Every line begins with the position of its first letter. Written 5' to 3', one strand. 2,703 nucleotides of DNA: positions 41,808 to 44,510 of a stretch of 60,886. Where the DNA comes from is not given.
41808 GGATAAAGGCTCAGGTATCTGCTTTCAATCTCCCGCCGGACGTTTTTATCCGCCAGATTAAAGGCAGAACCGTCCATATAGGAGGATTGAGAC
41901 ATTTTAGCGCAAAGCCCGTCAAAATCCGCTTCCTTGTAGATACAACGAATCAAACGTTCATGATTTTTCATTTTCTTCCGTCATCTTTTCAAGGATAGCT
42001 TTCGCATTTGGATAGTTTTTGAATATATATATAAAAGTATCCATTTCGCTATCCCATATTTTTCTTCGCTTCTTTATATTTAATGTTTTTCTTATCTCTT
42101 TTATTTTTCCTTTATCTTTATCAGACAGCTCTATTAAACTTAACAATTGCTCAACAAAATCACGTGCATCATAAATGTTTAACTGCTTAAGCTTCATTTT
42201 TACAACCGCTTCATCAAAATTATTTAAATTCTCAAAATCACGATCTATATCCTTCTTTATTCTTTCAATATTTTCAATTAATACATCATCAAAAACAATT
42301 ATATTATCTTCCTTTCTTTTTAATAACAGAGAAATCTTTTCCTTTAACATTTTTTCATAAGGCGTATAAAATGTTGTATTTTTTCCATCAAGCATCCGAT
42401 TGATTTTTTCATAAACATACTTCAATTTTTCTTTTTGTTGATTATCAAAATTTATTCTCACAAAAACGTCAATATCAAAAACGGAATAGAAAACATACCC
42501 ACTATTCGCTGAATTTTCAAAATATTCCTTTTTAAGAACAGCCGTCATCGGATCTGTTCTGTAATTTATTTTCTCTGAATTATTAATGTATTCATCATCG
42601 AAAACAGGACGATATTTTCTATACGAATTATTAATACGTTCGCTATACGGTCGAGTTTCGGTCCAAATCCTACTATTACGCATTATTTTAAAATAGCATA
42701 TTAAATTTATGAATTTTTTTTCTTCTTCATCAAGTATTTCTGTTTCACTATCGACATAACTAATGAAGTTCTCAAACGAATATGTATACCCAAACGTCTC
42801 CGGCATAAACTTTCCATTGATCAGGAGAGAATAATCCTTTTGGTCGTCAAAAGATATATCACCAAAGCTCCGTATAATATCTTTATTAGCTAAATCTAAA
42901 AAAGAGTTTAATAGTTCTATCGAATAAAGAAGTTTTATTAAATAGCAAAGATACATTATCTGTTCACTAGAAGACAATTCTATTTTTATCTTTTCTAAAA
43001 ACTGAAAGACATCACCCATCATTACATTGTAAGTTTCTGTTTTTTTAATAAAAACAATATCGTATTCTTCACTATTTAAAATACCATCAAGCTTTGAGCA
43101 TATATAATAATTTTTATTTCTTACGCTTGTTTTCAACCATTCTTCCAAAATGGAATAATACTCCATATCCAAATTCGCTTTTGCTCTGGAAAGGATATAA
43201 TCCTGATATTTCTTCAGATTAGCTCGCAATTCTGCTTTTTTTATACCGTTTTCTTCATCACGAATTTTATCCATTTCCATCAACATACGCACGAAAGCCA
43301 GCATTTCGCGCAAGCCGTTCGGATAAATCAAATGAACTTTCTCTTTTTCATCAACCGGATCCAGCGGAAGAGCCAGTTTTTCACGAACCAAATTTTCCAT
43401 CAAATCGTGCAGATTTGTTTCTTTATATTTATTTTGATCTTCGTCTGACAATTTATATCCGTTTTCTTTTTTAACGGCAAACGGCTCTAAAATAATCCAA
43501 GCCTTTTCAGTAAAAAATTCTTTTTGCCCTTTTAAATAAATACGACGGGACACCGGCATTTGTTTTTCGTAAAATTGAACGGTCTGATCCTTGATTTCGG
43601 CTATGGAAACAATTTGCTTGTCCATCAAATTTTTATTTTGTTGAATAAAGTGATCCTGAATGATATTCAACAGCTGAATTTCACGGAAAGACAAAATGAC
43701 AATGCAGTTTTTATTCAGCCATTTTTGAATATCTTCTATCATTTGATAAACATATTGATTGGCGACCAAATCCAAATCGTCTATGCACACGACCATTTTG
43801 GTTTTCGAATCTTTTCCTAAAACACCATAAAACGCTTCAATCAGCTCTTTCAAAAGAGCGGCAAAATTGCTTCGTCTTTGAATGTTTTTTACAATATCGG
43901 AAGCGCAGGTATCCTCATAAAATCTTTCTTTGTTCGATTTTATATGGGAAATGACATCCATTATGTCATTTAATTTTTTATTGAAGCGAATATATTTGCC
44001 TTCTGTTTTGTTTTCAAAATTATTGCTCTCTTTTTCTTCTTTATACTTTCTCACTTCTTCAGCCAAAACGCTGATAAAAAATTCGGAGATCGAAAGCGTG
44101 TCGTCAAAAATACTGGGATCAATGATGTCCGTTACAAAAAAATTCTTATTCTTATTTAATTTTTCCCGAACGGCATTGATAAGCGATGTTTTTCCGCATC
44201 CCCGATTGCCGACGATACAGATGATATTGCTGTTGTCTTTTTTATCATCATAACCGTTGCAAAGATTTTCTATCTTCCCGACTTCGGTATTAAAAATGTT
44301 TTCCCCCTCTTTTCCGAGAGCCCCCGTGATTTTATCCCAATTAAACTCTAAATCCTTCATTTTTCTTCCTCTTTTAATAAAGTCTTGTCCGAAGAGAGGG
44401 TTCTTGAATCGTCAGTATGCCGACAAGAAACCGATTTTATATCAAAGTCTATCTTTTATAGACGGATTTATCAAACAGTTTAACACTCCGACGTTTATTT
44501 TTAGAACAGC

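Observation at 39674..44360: P-loop ATPase plus divergent adenosine-deaminase operon, a RADAR-like or novel ATPase-deaminase anti-phage candidate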

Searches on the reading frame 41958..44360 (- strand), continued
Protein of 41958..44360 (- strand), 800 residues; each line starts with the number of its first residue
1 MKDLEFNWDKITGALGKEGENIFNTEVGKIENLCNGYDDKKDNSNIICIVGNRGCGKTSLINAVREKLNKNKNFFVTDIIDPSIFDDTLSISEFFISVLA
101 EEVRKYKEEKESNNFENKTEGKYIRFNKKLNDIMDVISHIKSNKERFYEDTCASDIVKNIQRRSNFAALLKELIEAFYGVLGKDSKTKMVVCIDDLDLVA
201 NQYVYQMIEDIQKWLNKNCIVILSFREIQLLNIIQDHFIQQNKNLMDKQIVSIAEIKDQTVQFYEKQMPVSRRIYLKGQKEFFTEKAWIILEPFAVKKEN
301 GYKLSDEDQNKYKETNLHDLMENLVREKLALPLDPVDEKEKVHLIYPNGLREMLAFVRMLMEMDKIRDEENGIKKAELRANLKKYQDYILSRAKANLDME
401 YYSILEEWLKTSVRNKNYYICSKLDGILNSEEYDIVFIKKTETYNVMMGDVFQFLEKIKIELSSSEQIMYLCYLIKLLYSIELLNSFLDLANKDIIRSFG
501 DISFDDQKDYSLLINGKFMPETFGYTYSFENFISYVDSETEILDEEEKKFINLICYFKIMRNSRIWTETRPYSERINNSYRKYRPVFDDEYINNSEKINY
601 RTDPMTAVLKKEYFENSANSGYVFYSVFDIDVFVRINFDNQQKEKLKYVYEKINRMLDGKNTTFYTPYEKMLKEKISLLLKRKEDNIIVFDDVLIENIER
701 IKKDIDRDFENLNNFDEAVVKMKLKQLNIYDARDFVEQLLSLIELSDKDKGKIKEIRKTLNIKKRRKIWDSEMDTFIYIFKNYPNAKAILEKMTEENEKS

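Call 39: fold_search(model_id=the predicted structure, library=pdb)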
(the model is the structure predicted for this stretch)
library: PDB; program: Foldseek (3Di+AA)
matches with E <= 10: 543; with E <= 0.001: 20
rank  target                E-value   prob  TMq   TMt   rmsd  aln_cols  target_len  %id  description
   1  8fnu_A                2.4e-16  1.00  0.50  0.50  25.2       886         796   19  Structure of RdrA from Streptococcus suis RADAR defense system (released 2023-02-01)
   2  8hr8_F                3.5e-09  1.00  0.34  0.32  12.0       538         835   14  Structure of heptameric RdrA ring (released 2023-02-01)
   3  8hr8_E                4.9e-09  1.00  0.30  0.29  11.8       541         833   14  Structure of heptameric RdrA ring (released 2023-02-01)
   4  8hra_C                5.6e-09  1.00  0.33  0.31  12.0       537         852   14  Structure of heptameric RdrA ring in RNA-loading state (released 2023-02-01)
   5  8hrb_A                1.8e-08  1.00  0.31  0.29  13.1       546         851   14  Structure of tetradecameric RdrA ring in RNA-loading state (released 2023-02-01)
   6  8hra_B                2.7e-08  1.00  0.30  0.29  12.6       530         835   14  Structure of heptameric RdrA ring in RNA-loading state (released 2023-02-01)
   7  8hr8_A                3.0e-08  1.00  0.31  0.30  12.1       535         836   14  Structure of heptameric RdrA ring (released 2023-02-01)
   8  8fnt_D                5.0e-08  1.00  0.28  0.28  13.2       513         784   14  Structure of RdrA from Escherichia coli RADAR defense system (released 2023-02-01)
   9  8fnt_E                5.0e-08  1.00  0.27  0.28  13.3       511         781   14  Structure of RdrA from Escherichia coli RADAR defense system (released 2023-02-01)
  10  8fnt_A                5.0e-08  1.00  0.27  0.28  13.2       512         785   14  Structure of RdrA from Escherichia coli RADAR defense system (released 2023-02-01)
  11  8hra_E                6.0e-08  1.00  0.32  0.31  11.7       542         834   14  Structure of heptameric RdrA ring in RNA-loading state (released 2023-02-01)
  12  8hr8_C                8.2e-08  1.00  0.31  0.30  11.7       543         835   14  Structure of heptameric RdrA ring (released 2023-02-01)
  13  8hra_D                8.2e-08  1.00  0.31  0.29  13.5       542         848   14  Structure of heptameric RdrA ring in RNA-loading state (released 2023-02-01)
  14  8hra_A                8.9e-08  1.00  0.32  0.31  12.0       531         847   14  Structure of heptameric RdrA ring in RNA-loading state (released 2023-02-01)
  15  8hr8_G                1.5e-07  1.00  0.33  0.32  11.4       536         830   16  Structure of heptameric RdrA ring (released 2023-02-01)
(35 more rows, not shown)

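Call 54: search_solved_structures(query=A3, max_evalue=0.001, show_alignments=3)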
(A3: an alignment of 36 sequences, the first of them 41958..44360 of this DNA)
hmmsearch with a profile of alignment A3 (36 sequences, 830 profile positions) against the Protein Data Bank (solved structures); distinct sequences matched with E-value up to 0.001: 3.
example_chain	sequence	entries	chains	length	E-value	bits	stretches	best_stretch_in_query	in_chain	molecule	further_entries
8fnu_A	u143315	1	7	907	4.6e-83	283.1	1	8-783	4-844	KAP NTPase domain-containing protein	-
8hr7_A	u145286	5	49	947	4.9e-07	31.6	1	42-279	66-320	Archaeal ATPase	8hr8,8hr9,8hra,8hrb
8fnt_B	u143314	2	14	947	5.7e-07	31.4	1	44-280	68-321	Archaeal ATPase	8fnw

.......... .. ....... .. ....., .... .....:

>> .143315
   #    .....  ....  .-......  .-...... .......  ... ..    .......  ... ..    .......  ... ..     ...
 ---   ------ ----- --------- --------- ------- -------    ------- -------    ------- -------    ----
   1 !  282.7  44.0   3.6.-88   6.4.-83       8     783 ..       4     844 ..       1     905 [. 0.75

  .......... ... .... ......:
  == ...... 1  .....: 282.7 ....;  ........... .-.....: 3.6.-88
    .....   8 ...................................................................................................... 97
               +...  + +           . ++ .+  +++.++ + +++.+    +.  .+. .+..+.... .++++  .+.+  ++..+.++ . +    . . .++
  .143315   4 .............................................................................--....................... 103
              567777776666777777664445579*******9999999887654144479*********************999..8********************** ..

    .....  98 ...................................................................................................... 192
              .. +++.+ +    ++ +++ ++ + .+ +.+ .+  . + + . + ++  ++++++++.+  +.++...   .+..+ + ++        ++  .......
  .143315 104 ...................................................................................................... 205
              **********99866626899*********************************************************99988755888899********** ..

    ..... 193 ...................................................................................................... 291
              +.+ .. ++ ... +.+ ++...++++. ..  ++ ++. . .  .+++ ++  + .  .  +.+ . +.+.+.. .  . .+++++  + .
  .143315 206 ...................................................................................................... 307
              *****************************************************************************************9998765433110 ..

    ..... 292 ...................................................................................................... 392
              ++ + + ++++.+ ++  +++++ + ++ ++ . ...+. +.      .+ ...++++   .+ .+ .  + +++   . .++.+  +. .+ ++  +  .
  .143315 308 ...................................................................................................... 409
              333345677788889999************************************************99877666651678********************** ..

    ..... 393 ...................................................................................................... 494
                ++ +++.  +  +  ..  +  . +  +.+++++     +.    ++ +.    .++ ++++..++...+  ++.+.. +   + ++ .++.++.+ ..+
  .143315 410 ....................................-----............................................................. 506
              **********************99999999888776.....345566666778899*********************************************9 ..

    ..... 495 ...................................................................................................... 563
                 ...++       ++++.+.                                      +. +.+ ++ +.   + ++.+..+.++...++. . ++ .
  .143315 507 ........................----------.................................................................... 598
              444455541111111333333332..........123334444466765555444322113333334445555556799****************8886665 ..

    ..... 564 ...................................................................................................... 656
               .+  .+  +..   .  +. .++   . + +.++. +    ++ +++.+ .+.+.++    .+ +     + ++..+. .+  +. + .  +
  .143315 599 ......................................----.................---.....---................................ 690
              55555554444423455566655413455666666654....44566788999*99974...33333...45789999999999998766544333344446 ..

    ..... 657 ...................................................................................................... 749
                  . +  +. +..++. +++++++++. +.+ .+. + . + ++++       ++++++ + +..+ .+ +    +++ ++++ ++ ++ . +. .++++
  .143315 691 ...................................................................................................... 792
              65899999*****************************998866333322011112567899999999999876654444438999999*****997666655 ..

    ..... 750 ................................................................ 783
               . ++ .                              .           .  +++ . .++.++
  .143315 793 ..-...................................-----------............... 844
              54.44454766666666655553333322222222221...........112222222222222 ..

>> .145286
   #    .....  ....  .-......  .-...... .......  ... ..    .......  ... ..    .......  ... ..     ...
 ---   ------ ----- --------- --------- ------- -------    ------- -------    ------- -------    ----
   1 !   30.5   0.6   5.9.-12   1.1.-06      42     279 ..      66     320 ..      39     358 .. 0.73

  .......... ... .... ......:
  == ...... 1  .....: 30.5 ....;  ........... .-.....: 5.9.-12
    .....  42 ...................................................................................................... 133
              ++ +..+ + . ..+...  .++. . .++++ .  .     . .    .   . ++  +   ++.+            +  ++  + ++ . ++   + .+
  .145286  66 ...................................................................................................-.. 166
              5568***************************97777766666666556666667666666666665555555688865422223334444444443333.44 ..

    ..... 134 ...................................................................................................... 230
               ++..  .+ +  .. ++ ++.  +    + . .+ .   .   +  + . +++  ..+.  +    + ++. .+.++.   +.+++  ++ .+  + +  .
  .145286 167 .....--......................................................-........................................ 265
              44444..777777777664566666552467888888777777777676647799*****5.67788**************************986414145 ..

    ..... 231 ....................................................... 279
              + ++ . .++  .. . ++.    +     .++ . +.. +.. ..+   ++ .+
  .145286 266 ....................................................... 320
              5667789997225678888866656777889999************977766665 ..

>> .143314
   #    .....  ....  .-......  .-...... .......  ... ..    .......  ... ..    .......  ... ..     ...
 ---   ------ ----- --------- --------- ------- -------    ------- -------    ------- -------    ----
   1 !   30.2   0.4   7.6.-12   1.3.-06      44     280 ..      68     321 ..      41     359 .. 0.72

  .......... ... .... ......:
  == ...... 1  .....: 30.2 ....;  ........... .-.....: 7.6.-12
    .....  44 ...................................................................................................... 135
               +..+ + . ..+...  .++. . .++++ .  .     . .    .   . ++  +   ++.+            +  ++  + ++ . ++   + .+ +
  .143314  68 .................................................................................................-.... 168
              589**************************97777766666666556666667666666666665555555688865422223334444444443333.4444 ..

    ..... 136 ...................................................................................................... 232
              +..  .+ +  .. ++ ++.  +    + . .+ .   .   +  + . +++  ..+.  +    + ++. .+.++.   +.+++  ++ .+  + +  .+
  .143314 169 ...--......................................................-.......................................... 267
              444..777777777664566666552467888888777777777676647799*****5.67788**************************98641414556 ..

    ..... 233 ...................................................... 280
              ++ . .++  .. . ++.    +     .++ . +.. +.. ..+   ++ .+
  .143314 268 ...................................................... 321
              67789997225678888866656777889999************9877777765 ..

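Call 60: find_encoding_contigs(protein=P0049, flank=8000, max_places=3)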
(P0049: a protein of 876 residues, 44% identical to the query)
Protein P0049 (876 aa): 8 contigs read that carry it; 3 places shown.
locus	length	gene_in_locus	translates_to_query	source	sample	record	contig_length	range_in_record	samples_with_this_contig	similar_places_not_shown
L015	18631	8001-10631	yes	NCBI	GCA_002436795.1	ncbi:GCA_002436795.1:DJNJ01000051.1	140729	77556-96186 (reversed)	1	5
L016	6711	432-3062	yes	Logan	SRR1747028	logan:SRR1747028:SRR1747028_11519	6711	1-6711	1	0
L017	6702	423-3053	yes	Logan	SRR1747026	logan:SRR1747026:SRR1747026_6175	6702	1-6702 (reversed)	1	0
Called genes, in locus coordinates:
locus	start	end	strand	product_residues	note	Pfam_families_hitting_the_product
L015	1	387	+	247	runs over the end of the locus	PF02230:Abhydrolase_2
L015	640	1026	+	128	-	PF00825:Ribonuclease_P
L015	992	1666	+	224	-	PF01809:YidD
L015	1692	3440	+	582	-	PF14849:YidC_periplas, PF02096:60KD_IMP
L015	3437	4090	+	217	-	PF03193:RsgA_GTPase (faint), PF00350:Dynamin_N (faint), PF01926:MMR_HSR1, PF02421:FeoB_N (weak)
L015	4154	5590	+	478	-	-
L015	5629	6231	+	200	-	-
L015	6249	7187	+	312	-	-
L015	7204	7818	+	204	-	PF13036:LpoB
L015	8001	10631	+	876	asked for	PF07693:KAP_NTPase (weak), PF13401:AAA_22 (faint), PF24883:NPHP3_N (faint)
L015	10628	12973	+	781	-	PF00962:A_deaminase (weak)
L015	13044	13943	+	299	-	PF00892:EamA, PF03151:TPT (faint), PF00892:EamA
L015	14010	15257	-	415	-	PF00579:tRNA-synt_1b, PF22421:SYY_C-terminal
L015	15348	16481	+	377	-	PF03702:AnmK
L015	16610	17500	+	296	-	PF04909:Amidohydro_2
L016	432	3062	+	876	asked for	PF07693:KAP_NTPase (weak), PF13401:AAA_22 (faint), PF24883:NPHP3_N (faint)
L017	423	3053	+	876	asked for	PF07693:KAP_NTPase (weak), PF13401:AAA_22 (faint), PF24883:NPHP3_N (faint)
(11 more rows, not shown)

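Call 61: find_encoding_contigs(protein=P0017, flank=8000, max_places=2)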
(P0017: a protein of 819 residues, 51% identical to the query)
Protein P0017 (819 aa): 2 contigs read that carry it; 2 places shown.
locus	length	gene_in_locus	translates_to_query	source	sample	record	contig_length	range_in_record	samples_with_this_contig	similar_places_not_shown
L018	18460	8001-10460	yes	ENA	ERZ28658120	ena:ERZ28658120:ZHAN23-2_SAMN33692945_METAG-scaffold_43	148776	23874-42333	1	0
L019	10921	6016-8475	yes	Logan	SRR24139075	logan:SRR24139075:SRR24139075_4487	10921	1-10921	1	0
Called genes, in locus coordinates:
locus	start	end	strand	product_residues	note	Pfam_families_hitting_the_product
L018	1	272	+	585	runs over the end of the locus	PF01807:Zn_ribbon_DnaG, PF08275:DNAG_N, PF01751:Toprim, PF13662:Toprim_4, PF13155:Toprim_2, PF10410:DnaB_bind (faint)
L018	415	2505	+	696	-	PF03979:Sigma70_r1_1, PF00140:Sigma70_r1_2, PF04546:Sigma70_ner, PF04542:Sigma70_r2, PF04539:Sigma70_r3, PF04545:Sigma70_r4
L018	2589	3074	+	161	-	PF04461:YajQ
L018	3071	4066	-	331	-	PF00768:Peptidase_S11, PF13354:Beta-lactamase2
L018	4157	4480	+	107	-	PF02617:ClpS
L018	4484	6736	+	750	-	PF02861:Clp_N, PF13191:AAA_16 (weak), PF00004:AAA, PF17871:AAA_lid_9, PF00004:AAA, PF07724:AAA_2, PF07728:AAA_5, PF10431:ClpB_D2-small, +10 more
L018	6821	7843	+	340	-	PF00294:PfkB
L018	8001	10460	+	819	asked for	PF07693:KAP_NTPase, PF13401:AAA_22 (faint)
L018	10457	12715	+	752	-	PF00962:A_deaminase (weak)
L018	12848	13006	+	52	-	-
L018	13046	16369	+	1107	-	PF00082:Peptidase_S8, PF12951:PATR, PF03797:Autotransporter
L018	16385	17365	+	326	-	PF01636:APH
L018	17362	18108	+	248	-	PF00702:Hydrolase, PF13419:HAD_2, PF13242:Hydrolase_like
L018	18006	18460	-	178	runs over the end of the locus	-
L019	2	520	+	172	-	?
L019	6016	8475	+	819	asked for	PF07693:KAP_NTPase, PF13401:AAA_22 (faint)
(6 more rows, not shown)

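Call 63: search_dna_similar(query=window:41958-44360:-, collection=plasmids, mode=protein, max_rows=10)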
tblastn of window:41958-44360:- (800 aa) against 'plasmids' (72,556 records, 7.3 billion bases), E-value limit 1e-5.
No match.

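Call 64: search_dna_similar(query=window:41958-44360:-, collection=phages, mode=protein, max_rows=10)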
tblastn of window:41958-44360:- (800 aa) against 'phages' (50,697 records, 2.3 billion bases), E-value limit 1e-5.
No match.

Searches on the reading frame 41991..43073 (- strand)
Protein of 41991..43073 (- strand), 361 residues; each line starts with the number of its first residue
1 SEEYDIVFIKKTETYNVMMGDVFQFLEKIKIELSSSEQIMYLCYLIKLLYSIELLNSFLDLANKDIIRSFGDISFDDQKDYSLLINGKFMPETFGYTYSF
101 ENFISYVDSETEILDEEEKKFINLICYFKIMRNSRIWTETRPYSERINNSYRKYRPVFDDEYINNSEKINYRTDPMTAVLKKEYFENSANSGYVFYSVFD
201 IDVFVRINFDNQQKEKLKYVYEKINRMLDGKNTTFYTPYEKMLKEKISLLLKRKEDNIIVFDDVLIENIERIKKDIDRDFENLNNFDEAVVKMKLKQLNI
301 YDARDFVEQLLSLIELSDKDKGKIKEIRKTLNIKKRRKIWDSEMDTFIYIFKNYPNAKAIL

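Call 65: search_protein_representatives(protein=window:41991-43073:-)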
Query: 361 residues. Proteins with E-value up to 0.001 (for the whole library): 35; up to 1e-10: 7; up to 1e-30: 2. The best 35 are listed.
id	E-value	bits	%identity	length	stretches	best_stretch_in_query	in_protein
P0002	3.5e-57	210.6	42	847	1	4-355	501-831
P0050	1.6e-45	172.3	40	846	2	68-356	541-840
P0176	1.1e-13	67.6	35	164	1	206-357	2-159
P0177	1.5e-13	67.2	97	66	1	325-361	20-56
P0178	6.0e-13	65.2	27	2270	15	185-285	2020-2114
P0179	3.0e-11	59.6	34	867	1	9-233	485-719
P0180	4.1e-11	59.1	30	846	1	6-287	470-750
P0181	8.6e-10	54.8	28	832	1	12-278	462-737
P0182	1.0e-09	54.5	27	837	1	14-326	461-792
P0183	1.9e-09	53.7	31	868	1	10-302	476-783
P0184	6.8e-09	51.8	36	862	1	7-231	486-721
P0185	7.1e-09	51.8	34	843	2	13-98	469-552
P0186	7.7e-09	51.7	35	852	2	115-228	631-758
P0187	1.2e-08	51.0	30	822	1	14-343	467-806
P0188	6.3e-08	48.6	30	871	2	140-334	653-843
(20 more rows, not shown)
